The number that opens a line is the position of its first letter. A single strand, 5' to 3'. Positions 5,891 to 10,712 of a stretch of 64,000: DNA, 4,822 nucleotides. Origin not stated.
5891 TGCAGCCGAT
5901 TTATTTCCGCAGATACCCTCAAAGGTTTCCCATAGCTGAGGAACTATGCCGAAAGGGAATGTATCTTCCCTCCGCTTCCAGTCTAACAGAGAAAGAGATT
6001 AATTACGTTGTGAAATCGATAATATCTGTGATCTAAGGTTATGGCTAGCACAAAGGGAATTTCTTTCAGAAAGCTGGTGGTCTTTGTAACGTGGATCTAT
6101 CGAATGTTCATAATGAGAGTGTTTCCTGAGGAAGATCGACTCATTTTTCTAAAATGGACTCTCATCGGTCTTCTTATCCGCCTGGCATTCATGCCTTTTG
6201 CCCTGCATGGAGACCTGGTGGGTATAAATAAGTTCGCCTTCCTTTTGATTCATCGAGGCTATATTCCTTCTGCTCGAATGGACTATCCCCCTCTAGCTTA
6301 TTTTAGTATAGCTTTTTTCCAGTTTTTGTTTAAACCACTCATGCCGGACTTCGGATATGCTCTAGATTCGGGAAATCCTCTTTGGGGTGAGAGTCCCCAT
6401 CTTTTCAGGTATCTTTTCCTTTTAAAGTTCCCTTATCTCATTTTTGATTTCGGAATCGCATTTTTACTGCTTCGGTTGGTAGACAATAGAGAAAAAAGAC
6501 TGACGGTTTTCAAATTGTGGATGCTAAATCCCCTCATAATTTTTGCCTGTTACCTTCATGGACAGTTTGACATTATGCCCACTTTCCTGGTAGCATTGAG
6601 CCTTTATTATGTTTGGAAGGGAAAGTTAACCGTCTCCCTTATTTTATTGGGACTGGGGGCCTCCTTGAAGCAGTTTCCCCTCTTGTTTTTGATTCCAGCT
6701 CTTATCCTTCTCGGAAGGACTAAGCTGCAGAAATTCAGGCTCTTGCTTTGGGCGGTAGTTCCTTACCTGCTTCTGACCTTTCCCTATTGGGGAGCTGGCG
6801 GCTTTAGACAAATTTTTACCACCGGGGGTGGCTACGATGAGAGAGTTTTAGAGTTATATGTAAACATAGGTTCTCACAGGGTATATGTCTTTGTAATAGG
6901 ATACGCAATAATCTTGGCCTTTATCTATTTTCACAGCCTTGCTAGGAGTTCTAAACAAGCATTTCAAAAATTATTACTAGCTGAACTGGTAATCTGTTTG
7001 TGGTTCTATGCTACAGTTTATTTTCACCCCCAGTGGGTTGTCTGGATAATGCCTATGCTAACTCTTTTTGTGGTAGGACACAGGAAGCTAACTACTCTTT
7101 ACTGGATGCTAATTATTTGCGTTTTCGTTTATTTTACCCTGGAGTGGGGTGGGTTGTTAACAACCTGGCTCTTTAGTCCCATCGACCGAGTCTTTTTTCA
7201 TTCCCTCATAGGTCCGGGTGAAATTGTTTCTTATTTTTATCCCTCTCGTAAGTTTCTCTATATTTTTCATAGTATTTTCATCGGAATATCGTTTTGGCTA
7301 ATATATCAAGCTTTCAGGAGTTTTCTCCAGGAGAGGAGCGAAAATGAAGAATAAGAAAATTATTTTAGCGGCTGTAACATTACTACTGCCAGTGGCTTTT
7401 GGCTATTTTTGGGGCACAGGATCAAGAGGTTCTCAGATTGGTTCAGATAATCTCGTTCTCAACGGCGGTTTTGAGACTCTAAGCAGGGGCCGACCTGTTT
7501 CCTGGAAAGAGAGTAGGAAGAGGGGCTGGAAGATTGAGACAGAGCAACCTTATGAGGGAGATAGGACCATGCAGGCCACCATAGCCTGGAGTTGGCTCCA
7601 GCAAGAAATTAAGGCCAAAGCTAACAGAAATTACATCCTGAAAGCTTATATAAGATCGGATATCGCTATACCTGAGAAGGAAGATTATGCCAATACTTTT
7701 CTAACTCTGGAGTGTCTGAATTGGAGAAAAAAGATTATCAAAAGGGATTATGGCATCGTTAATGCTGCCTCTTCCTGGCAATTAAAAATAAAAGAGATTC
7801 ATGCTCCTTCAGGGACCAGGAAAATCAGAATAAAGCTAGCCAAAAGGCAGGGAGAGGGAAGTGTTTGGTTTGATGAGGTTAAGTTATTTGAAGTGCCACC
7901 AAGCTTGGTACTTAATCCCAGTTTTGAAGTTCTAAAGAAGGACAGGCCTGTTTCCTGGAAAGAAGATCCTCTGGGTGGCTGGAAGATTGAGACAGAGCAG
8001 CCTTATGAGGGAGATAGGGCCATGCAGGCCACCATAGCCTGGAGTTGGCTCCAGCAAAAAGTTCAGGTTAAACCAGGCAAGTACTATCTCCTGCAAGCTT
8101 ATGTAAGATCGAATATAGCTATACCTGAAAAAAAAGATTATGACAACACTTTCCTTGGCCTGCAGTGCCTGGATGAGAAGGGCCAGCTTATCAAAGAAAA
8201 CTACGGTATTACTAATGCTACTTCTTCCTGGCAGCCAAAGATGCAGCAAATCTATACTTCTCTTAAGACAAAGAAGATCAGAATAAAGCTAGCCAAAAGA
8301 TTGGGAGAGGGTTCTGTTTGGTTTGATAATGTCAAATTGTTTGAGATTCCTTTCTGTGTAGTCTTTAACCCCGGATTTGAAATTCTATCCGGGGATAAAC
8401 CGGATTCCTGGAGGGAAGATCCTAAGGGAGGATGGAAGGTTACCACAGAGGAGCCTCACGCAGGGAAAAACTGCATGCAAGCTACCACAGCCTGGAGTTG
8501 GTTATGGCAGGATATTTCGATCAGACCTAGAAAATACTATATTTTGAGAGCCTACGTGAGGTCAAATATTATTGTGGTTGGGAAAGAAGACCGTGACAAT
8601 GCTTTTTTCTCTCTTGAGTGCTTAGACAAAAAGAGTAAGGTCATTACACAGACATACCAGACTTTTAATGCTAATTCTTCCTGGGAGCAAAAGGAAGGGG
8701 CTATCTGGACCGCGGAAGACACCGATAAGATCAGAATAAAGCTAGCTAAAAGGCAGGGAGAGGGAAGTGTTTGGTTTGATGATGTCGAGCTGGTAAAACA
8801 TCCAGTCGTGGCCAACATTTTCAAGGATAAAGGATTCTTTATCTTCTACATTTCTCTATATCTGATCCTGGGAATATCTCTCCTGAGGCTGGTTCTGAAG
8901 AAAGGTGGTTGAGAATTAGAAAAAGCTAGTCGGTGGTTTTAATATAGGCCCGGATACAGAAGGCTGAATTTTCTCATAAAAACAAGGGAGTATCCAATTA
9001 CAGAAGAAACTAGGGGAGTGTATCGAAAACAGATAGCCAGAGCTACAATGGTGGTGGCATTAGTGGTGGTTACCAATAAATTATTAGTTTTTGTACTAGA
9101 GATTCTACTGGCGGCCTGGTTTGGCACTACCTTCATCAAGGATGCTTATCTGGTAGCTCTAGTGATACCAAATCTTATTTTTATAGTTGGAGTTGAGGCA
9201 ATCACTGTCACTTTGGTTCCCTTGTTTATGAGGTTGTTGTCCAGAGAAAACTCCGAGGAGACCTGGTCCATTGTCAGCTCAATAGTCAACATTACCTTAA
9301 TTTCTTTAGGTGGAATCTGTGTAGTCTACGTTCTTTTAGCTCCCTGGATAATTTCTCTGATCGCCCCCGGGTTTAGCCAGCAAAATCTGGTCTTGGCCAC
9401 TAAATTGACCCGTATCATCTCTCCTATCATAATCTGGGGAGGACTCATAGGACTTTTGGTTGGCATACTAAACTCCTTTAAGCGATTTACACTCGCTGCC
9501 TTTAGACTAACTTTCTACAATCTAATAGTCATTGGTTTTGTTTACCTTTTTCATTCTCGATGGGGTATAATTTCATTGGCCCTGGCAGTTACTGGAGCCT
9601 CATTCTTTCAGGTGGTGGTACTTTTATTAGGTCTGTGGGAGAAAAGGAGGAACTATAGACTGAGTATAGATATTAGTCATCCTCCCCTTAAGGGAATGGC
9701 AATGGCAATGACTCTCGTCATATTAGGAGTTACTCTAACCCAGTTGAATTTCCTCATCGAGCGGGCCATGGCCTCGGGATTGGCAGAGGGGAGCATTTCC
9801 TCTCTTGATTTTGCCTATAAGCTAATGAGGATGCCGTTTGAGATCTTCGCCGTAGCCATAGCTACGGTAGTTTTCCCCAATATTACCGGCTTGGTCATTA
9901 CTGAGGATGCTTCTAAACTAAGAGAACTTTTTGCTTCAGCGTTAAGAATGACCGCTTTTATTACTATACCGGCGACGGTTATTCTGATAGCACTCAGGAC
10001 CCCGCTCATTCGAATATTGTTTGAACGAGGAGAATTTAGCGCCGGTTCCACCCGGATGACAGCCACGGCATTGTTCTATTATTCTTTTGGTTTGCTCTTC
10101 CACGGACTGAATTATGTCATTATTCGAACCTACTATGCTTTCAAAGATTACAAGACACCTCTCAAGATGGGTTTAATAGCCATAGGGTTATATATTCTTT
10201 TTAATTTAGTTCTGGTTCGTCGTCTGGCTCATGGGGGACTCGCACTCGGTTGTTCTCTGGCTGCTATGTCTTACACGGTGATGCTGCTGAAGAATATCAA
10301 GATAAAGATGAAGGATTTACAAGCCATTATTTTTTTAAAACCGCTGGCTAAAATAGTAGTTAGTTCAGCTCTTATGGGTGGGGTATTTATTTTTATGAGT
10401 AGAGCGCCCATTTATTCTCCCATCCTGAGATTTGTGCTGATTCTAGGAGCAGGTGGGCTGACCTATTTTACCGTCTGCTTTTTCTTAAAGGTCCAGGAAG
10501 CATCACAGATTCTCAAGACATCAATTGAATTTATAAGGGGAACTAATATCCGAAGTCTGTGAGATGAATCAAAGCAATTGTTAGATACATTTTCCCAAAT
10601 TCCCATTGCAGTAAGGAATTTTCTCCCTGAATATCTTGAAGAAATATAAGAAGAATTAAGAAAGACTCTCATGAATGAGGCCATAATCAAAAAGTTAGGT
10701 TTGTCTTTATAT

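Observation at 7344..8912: Membrane-tethered protein made of three exact 151-aa CBM-like repeats with a mosaic of near-identical nucleotide tracts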

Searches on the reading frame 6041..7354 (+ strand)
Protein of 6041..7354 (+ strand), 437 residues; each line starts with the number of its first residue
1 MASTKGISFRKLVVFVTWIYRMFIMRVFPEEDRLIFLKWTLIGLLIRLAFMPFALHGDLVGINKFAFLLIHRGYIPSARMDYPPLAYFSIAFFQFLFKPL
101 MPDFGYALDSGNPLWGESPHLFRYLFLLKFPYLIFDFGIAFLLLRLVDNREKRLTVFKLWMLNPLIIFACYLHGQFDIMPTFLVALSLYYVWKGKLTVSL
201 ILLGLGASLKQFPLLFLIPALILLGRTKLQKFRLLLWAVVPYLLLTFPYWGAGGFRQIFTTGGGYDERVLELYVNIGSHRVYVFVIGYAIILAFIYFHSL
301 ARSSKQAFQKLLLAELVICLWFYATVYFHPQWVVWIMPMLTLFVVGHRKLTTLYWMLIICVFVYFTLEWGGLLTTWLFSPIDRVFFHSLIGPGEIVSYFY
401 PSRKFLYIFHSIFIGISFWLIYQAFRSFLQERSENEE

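Call 6: search_protein_families(library=pfam, proteins=[window:6041-7354:+], max_evalue=0.01)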
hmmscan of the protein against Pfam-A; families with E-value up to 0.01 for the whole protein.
window:6041-7354:+ (437 aa): 2 families
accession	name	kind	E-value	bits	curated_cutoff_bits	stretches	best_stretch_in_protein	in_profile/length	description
PF06728.19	PIG-U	-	3.7e-08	33.3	24.5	1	125-230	78-199/378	GPI transamidase subunit PIG-U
PF09594.16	GT87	-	6.1e-07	29.9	25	1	139-286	37-186/237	Glycosyltransferase family 87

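Call 8: search_protein_families(library=ncbifam, proteins=[window:6041-7354:+], max_evalue=0.01)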
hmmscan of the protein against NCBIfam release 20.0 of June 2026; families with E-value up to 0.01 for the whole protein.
window:6041-7354:+ (437 aa): 0 families

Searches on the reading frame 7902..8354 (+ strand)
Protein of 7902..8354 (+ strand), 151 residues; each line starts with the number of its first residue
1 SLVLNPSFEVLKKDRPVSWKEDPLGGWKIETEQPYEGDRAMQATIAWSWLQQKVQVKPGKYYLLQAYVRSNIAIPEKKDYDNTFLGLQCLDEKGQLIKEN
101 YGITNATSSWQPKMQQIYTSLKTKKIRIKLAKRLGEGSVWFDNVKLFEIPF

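Call 41: search_solved_structures(query=A2, max_evalue=1, show_alignments=2)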
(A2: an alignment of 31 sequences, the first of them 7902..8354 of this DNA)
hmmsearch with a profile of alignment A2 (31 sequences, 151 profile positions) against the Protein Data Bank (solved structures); distinct sequences matched with E-value up to 1: 16.
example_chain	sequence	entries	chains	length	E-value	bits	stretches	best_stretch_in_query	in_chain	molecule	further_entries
4d0q_A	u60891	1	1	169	2.2e-05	27.6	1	1-149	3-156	HYALURONATE LYASE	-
4q8k_A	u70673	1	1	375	0.054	16.6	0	31-69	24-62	Alginase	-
8wab_A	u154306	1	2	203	0.06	16.4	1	61-116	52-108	DNRLRE domain-containing protein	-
5a55_A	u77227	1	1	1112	0.081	16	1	65-148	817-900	ENDO-ALPHA-N-ACETYLGALACTOSAMINIDASE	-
5a57_A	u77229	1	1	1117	0.082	16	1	65-148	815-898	ENDO-ALPHA-N-ACETYLGALACTOSAMINIDASE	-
5a58_A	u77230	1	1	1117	0.082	16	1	65-148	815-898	ENDO-ALPHA-GALACTOSAMINIDASE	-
5a56_A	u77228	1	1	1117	0.082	16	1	65-148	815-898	ENDO-ALPHA-N-ACETYLGALACTOSAMINIDASE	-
5a59_A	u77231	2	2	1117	0.083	16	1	65-148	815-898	ENDO-ALPHA-N-ACETYLGALACTOSAMINIDASE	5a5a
3ecq_A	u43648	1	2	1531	0.087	15.9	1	65-148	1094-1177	Endo-alpha-N-acetylgalactosaminidase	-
4xuo_A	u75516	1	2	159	0.22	14.6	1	9-114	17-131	Endo-1,4-beta-xylanase C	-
1ujt_A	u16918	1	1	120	0.4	13.8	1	17-74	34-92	KIAA1568 protein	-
8zdo_v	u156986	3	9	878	0.41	13.7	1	106-148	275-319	Central fiber protein (gp20)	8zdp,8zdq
8ic1_A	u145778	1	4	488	0.48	13.5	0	2-74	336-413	endo-alpha-D-arabinanase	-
8hhv_A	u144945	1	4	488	0.48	13.5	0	2-74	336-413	endo-alpha-D-arabinanase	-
3j9y_n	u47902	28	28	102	0.81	12.8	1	58-94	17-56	30S ribosomal protein S14 | Small ribosomal subunit protein uS14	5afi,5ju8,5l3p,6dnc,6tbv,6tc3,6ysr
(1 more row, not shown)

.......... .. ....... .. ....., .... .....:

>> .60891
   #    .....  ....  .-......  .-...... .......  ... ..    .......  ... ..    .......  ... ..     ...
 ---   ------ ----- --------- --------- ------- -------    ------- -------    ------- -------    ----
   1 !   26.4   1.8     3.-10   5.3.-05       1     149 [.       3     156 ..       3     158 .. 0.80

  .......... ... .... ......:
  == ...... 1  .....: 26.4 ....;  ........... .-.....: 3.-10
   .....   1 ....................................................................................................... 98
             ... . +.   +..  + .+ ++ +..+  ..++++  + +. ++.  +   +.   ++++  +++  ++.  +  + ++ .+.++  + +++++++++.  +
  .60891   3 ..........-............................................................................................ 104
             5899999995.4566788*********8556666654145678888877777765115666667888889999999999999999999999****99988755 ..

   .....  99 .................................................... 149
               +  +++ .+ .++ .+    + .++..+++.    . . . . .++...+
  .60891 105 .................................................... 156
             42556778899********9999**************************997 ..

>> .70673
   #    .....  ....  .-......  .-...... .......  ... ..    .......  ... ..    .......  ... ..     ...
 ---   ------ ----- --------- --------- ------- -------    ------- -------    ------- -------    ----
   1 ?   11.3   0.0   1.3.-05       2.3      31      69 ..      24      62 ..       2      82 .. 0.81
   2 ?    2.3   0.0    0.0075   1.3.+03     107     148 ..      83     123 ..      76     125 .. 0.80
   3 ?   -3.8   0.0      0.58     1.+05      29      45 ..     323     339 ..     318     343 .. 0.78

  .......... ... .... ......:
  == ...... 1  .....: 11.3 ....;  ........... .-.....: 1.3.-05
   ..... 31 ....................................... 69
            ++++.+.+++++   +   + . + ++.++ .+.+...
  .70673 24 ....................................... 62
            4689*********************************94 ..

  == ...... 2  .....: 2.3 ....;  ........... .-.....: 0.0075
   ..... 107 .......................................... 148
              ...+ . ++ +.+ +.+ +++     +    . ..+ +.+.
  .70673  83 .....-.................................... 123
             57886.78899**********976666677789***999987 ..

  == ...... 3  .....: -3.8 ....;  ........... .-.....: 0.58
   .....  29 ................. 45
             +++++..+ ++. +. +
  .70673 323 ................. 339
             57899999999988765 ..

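Call 49: predict_structure(alignment_id=A2)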
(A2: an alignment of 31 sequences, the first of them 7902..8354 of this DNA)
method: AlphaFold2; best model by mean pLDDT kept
length: 151 residues; sequences in the alignment: 31
mean_pLDDT: 93.7   pTM: 0.88
mean pLDDT of the five models: 93.7, 87.8, 87.5, 84.8, 83.5
residues with pLDDT >= 90: 133; 70-90: 12; 50-70: 6; < 50: 0
segments of 3 or more residues with pLDDT < 50: none
pLDDT, mean of each block of 10 residues (from residue 1): 93 93 95 94 96 97 97 74 96 97 93 97 98 94 95 68
secondary structure, 60 per line:
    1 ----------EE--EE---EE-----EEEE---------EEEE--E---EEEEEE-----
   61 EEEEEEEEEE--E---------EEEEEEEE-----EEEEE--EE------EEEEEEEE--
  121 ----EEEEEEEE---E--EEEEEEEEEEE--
elements in order: E27-30 E40-43 E50-55 E61-70 E83-90 E96-100 E111-118 E125-132 E139-149

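Call 51: search_protein_representatives(alignment_id=A2)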
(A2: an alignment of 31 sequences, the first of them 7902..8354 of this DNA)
Query: 31 sequences, 151 profile positions. Proteins with E-value up to 0.001 (for the whole library): 1115; up to 1e-10: 177; up to 1e-30: 22. The best 150 are listed.
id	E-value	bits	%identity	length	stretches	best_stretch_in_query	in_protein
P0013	3.7e-192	647.0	-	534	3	1-150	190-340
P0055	7.9e-125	428.4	-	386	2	1-150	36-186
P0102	3.6e-116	400.3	-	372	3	3-150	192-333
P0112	3.0e-106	368.1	-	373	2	1-149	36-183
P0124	3.4e-81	286.7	-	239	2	2-150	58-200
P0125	2.6e-73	261.2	-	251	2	2-148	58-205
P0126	1.5e-69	248.9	-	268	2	1-150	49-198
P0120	1.9e-62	225.9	-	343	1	2-150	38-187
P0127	3.6e-61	221.7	-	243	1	1-150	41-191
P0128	1.3e-60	219.9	-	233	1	2-150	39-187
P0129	5.8e-59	214.6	-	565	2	11-150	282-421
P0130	9.3e-58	210.6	-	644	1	3-150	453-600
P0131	5.3e-57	208.2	-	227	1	1-150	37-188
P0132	1.7e-52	193.6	-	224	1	2-148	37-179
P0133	6.1e-51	188.5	-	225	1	1-148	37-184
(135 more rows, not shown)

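Call 53: fold_search(model_id=the predicted structure, library=pdb)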
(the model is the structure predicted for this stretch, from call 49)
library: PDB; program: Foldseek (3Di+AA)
matches with E <= 10: 1866; with E <= 0.001: 276
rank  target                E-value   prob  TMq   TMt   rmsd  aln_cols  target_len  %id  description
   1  2zey_A                1.5e-09  1.00  0.71  0.74   4.0       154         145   18  Family 16 carbohydrate binding module (released 2008-03-04)
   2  2zew_A                1.8e-09  1.00  0.69  0.71   4.3       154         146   19  Family 16 Cabohydrate Binding Domain Module 1 (released 2008-03-04)
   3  3oeb_A                2.5e-09  1.00  0.68  0.71   4.3       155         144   19  Crystal structure of the Q121E mutant of C.polysaccharolyticus CBM16-1 bound to mannopentaose (released 2010-08-25)
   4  2zey_B                2.6e-09  1.00  0.70  0.74   4.2       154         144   19  Family 16 carbohydrate binding module (released 2008-03-04)
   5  2y64_A                3.4e-09  1.00  0.71  0.65   4.0       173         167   13  Xylopentaose binding mutated (X-2 L110F) CBM4-2 Carbohydrate Binding Module from a Thermostable Rhodothermus marinus X (released 2012-03-07)
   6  8xmz_A                5.5e-09  1.00  0.72  0.78   3.3       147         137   20  Crystal structure of a novel porphyran-binding carbohydrate binding module (released 2024-01-17)
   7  2zew_B                5.8e-09  1.00  0.69  0.71   4.3       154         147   19  Family 16 Cabohydrate Binding Domain Module 1 (released 2008-03-04)
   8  3oea_A                6.1e-09  1.00  0.68  0.70   4.3       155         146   19  Crystal structure of the Q121E mutants of C.polysaccharolyticus CBM16-1 bound to cellopentaose (released 2010-08-25)
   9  2zex_A                6.8e-09  1.00  0.70  0.71   4.3       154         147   19  Family 16 carbohydrate binding module (released 2008-03-04)
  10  2y6j                  8.4e-09  1.00  0.72  0.66   4.0       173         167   14  X-2 engineered mutated CBM4-2 Carbohydrate Binding Module from a Thermostable Rhodothermus marinus Xylanase (released 2012-03-07)
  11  2zex_B                1.1e-08  1.00  0.70  0.73   4.2       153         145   19  Family 16 carbohydrate binding module (released 2008-03-04)
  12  5w6h_A                1.1e-08  1.00  0.74  0.18   3.7       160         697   12  Crystal structure of Bacteriophage CBA120 tailspike protein 4 enzymatically active domain (TSP4dN, orf213) (released 2018-10-24)
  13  4xup_E                1.3e-08  1.00  0.66  0.63   4.4       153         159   16  Structure of the N-terminal CBM22-1-CBM22-2 tandem domain from Paenibacillus barcinonensis Xyn10C (released 2015-06-03)
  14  4xup_C                1.7e-08  1.00  0.65  0.62   4.4       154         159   17  Structure of the N-terminal CBM22-1-CBM22-2 tandem domain from Paenibacillus barcinonensis Xyn10C (released 2015-06-03)
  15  4bj0_A                2.1e-08  1.00  0.72  0.66   4.0       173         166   13  Xyloglucan binding module (CBM4-2 X2-L110F) in complex with branched xyloses (released 2014-04-23)
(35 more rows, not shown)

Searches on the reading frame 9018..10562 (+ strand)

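Call 6: search_protein_families(library=pfam, proteins=[window:9018-10562:+], max_evalue=0.01)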
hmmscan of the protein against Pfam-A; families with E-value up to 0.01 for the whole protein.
window:9018-10562:+ (514 aa): 2 families
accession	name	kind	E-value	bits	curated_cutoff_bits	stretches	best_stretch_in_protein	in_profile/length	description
PF03023.19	MurJ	-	7.9e-85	285.6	27.4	1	31-462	1-434/451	Lipid II flippase MurJ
PF13440.11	Polysacc_synt_3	-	6.7e-09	35.8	23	1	89-335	50-284/293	Polysaccharide biosynthesis protein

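Call 8: search_protein_families(library=ncbifam, proteins=[window:9018-10562:+], max_evalue=0.01)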
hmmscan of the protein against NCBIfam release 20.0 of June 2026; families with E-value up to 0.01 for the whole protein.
window:9018-10562:+ (514 aa): 1 family
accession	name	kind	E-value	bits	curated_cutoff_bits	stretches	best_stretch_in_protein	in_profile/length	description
TIGR01695.1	murJ_mviN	equivalog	1.3e-95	321.1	235.55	1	7-499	3-505/506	murein biosynthesis integral membrane protein MurJ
